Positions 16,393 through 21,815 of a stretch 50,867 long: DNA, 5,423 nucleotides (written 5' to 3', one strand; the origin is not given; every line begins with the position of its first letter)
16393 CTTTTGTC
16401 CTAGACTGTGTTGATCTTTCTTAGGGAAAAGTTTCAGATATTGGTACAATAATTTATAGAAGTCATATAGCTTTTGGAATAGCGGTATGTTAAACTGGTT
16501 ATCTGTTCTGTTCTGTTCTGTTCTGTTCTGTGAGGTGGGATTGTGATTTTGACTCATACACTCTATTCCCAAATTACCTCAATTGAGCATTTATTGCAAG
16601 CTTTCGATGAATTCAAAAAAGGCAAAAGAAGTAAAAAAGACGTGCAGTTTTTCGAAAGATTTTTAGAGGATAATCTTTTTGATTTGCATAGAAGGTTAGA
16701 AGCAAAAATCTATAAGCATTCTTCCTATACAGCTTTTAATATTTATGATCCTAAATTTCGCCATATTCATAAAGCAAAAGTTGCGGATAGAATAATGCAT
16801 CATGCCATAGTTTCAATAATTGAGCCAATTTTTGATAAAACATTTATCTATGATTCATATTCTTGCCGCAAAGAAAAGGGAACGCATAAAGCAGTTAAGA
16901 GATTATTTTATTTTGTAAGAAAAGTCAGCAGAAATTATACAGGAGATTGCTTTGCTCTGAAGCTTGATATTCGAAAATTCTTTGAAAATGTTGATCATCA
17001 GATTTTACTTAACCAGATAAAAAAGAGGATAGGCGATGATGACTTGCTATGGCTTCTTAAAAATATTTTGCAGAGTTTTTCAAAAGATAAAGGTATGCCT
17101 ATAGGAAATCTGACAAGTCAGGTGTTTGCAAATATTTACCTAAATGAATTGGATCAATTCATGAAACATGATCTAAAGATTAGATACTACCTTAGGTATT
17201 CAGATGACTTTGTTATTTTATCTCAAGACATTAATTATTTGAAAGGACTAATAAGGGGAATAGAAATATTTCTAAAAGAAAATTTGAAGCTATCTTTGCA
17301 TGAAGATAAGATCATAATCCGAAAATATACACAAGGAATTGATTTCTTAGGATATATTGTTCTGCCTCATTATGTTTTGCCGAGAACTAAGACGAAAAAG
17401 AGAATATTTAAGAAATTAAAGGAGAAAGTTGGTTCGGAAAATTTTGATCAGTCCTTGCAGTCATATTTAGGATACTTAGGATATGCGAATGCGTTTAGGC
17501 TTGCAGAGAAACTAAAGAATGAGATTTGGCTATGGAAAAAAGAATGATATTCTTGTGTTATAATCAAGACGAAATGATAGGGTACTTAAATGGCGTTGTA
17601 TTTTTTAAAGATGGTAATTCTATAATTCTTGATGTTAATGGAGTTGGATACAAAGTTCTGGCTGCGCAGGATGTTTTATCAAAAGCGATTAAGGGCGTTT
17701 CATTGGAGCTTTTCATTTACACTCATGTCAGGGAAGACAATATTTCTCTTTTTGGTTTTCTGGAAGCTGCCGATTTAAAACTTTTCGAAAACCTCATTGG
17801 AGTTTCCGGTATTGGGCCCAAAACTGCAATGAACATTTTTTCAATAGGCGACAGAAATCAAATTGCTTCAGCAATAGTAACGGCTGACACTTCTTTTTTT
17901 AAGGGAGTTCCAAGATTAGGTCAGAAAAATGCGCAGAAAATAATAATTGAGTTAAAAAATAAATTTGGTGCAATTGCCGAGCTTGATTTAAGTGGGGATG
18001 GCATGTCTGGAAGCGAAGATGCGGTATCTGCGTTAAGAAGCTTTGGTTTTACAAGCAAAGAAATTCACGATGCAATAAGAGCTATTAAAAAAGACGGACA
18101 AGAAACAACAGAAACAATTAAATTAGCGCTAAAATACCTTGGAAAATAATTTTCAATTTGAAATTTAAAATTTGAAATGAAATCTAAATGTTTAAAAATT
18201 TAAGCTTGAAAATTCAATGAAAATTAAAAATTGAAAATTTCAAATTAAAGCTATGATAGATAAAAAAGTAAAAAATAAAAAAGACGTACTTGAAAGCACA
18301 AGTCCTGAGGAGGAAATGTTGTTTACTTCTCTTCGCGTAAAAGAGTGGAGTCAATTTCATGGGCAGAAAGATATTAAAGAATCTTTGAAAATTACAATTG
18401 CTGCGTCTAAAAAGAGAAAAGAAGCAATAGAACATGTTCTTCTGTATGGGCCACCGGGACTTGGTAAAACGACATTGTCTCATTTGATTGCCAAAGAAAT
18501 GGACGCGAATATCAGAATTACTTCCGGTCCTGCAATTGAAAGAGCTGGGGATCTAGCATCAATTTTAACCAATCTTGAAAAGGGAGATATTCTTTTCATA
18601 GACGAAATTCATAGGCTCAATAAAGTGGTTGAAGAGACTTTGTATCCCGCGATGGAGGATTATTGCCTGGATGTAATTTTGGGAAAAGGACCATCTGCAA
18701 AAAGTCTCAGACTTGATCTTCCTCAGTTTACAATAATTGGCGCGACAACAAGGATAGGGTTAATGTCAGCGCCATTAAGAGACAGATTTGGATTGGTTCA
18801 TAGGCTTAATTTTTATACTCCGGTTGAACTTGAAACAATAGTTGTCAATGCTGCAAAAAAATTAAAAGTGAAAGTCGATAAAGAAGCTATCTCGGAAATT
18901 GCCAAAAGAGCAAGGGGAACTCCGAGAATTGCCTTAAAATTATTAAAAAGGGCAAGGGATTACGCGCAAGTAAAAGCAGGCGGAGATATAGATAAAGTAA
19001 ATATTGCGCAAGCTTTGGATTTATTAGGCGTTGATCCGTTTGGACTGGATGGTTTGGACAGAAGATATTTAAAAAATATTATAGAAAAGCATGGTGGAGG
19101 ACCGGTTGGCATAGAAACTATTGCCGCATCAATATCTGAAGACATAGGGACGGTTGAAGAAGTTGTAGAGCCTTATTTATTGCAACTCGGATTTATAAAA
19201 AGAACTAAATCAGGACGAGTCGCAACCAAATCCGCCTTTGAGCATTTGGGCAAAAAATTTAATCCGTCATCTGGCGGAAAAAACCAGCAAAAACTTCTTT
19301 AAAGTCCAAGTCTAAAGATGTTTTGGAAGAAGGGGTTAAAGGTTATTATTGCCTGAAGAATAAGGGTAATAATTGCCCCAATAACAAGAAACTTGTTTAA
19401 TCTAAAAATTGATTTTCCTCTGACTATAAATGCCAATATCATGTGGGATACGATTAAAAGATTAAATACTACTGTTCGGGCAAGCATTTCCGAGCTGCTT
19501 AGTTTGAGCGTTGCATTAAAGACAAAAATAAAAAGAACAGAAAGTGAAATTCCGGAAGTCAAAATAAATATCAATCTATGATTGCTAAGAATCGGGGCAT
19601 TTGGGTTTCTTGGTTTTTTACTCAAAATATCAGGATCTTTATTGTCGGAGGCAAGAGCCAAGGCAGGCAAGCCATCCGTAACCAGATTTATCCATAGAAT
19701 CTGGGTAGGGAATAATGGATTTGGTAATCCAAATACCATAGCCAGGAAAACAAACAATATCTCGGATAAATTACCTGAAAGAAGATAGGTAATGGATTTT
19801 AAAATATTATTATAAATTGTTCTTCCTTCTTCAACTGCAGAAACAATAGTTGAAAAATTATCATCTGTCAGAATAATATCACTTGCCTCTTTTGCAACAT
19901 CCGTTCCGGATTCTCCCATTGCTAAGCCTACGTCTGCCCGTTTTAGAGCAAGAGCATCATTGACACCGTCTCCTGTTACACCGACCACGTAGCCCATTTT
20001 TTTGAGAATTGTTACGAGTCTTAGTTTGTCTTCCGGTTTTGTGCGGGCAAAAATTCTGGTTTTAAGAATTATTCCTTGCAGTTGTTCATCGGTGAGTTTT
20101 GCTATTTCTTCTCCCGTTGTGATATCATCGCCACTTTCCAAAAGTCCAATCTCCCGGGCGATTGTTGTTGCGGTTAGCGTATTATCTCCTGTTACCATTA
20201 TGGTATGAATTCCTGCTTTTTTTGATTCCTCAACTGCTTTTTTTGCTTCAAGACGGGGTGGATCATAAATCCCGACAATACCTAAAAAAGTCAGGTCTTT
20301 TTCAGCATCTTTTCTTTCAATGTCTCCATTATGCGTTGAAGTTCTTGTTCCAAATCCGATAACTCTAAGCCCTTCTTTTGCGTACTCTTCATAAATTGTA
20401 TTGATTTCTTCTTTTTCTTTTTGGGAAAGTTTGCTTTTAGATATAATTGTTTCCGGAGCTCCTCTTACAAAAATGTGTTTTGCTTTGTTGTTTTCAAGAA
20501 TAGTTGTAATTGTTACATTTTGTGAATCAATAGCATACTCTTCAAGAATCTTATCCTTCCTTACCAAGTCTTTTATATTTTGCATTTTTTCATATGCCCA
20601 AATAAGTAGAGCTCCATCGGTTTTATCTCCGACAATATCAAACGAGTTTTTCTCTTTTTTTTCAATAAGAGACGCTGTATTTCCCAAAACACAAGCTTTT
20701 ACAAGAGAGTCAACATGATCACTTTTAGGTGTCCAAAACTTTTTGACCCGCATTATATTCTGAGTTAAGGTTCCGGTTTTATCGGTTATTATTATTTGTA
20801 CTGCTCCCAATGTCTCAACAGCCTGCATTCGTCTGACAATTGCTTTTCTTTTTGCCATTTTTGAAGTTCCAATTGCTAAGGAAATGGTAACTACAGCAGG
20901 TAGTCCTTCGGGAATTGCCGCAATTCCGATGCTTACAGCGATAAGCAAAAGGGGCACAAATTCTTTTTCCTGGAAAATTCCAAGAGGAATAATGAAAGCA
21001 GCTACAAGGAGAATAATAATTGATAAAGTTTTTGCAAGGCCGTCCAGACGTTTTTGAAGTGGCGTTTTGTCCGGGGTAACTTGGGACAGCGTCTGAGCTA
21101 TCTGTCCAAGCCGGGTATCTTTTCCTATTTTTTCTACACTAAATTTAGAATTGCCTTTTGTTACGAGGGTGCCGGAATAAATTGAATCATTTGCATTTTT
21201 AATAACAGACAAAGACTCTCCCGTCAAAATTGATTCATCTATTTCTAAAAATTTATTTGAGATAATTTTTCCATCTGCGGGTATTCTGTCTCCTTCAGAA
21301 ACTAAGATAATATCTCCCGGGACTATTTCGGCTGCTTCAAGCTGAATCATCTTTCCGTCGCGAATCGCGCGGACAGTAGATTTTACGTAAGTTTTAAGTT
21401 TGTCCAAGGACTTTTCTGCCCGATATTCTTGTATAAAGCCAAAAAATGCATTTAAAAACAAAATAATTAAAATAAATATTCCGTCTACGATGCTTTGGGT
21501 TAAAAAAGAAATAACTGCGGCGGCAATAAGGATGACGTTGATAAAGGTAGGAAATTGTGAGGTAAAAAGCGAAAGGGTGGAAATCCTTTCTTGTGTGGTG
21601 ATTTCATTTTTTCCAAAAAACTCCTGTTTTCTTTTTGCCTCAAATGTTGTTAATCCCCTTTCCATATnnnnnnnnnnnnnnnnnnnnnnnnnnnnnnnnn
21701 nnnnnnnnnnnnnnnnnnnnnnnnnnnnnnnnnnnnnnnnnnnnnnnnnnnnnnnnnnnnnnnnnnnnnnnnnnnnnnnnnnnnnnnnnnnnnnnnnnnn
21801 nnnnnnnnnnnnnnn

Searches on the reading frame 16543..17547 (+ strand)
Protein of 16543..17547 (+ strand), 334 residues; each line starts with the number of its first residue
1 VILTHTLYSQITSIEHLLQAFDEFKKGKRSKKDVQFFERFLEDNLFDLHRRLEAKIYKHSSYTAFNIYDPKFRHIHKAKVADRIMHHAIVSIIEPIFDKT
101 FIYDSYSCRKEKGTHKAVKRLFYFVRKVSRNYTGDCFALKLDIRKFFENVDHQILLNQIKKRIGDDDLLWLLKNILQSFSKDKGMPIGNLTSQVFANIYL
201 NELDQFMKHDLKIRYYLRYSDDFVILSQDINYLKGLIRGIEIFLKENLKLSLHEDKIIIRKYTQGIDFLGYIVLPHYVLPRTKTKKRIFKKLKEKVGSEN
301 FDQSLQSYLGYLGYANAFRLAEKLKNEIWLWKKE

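Call 44: search_protein_families(library=pfam, proteins=[window:16543-17547:+], max_evalue=0.01)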
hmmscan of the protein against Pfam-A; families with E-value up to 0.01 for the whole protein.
window:16543-17547:+ (334 aa): 1 family
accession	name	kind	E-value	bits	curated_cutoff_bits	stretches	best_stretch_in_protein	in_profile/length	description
PF00078.32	RVT_1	-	8.6e-24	84.8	29.6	1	71-273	8-205/205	Reverse transcriptase (RNA-dependent DNA polymerase)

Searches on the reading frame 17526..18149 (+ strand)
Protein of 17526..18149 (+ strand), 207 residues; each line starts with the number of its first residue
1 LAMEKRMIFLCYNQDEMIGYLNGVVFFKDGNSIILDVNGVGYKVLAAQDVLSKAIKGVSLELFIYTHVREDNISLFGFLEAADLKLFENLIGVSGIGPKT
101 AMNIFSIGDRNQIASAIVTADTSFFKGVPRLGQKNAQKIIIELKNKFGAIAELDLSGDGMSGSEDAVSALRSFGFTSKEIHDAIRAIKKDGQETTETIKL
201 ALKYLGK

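Call 44: search_protein_families(library=pfam, proteins=[window:17526-18149:+], max_evalue=0.01)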
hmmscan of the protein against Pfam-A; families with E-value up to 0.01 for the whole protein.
window:17526-18149:+ (207 aa): 6 families
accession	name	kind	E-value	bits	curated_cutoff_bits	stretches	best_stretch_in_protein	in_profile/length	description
PF01330.27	RuvA_N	-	2.6e-18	66.3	23.6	1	17-77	1-61/61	RuvA N terminal domain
PF14520.12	HHH_5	-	7.8e-14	52.3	27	1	87-144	1-56/57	Helix-hairpin-helix domain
PF07499.19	RuvA_C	-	2.8e-10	40.9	24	1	163-205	3-46/47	RuvA, C-terminal domain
PF01367.25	5_3_exonuc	-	7.6e-05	23.6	40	0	88-105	18-35/97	5'-3' exonuclease, C-terminal SAM fold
PF00633.29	HHH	-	0.0088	16.3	24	0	88-106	11-29/30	Helix-hairpin-helix motif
PF12836.13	HHH_3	-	0.0097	16.4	27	0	89-105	15-31/65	Helix-hairpin-helix motif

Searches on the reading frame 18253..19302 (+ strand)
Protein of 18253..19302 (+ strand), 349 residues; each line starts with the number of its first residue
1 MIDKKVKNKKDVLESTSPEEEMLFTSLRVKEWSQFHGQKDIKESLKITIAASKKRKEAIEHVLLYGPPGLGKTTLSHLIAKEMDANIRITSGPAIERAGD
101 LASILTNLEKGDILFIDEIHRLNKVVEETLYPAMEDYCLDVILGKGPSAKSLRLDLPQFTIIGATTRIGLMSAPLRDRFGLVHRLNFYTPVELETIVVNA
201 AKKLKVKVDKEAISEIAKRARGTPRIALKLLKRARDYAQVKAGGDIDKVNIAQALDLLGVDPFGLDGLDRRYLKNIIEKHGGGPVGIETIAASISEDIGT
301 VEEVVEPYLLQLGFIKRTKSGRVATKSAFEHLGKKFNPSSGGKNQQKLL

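Call 44: search_protein_families(library=pfam, proteins=[window:18253-19302:+], max_evalue=0.01)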
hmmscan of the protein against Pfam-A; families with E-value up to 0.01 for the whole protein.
window:18253-19302:+ (349 aa): 24 families
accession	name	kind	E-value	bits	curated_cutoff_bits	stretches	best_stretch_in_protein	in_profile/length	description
PF05496.18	RuvB_N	-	3.8e-76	254.7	27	1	27-185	1-159/159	Holliday junction DNA helicase RuvB P-loop domain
PF17864.7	AAA_lid_4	-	6.4e-26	90.4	27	1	188-261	1-74/74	RuvB AAA lid domain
PF05491.19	RuvB_C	-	4.6e-24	84.6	24.7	1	263-332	2-71/72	RuvB C-terminal winged helix domain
PF00004.35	AAA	-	4.5e-20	72.9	21.2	1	62-181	1-125/131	ATPase family associated with various cellular activities (AAA)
PF07728.20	AAA_5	-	1.9e-11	44.5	22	1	61-179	1-139/139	AAA domain (dynein-related subfamily)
PF05673.19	DUF815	-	6.8e-05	22.6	23.8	0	32-118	27-115/249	Protein of unknown function (DUF815)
PF13173.12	AAA_14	-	0.00013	22.4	27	1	62-127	5-79/129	AAA domain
PF13191.12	AAA_16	-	0.00015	22.7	32.6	1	53-97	18-63/167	AAA ATPase domain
PF01078.27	Mg_chelatase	-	0.00029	20.7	20.3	0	33-79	3-42/207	Magnesium chelatase, subunit ChlI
PF00493.29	MCM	-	0.00035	20.2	23.3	0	33-136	24-147/224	MCM P-loop domain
PF06068.19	TIP49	-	0.00043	20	23.8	1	34-90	25-81/347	TIP49 P-loop domain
PF00931.28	NB-ARC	-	0.00054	19.7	23.5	0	55-84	14-43/248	NB-ARC domain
PF14532.12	Sigma54_activ_2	-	0.00079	20.1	25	1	60-131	22-90/138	Sigma-54 interaction domain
PF07726.17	AAA_3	-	0.0012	19.1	27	0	61-88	1-28/131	ATPase family associated with various cellular activities (AAA)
PF20720.3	nSTAND3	-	0.0014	18.8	27.2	1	60-118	18-73/155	Novel STAND NTPase 3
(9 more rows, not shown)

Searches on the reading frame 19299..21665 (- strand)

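Call 44: search_protein_families(library=pfam, proteins=[window:19299-21665:-], max_evalue=0.01)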
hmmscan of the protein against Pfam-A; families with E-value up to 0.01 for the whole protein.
window:19299-21665:- (788 aa): 5 families
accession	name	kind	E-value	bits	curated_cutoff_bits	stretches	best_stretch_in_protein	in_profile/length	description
PF00122.25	E1-E2_ATPase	-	1.9e-53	181.1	28.1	1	94-273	3-181/181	E1-E2 ATPase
PF00689.26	Cation_ATPase_C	-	4.2e-35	121.5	27.3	1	648-786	1-147/175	Cation transporting ATPase, C-terminus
PF00702.32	Hydrolase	-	5.3e-17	63.3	26.4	1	290-578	2-191/191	haloacid dehalogenase-like hydrolase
PF00690.31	Cation_ATPase_N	-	1.4e-11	44.3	20.4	1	2-53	18-69/69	Cation transporter/ATPase, N-terminus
PF13246.12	Cation_ATPase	-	1.9e-10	41.1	21.7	1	327-411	2-88/91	Cation transport ATPase (P-type)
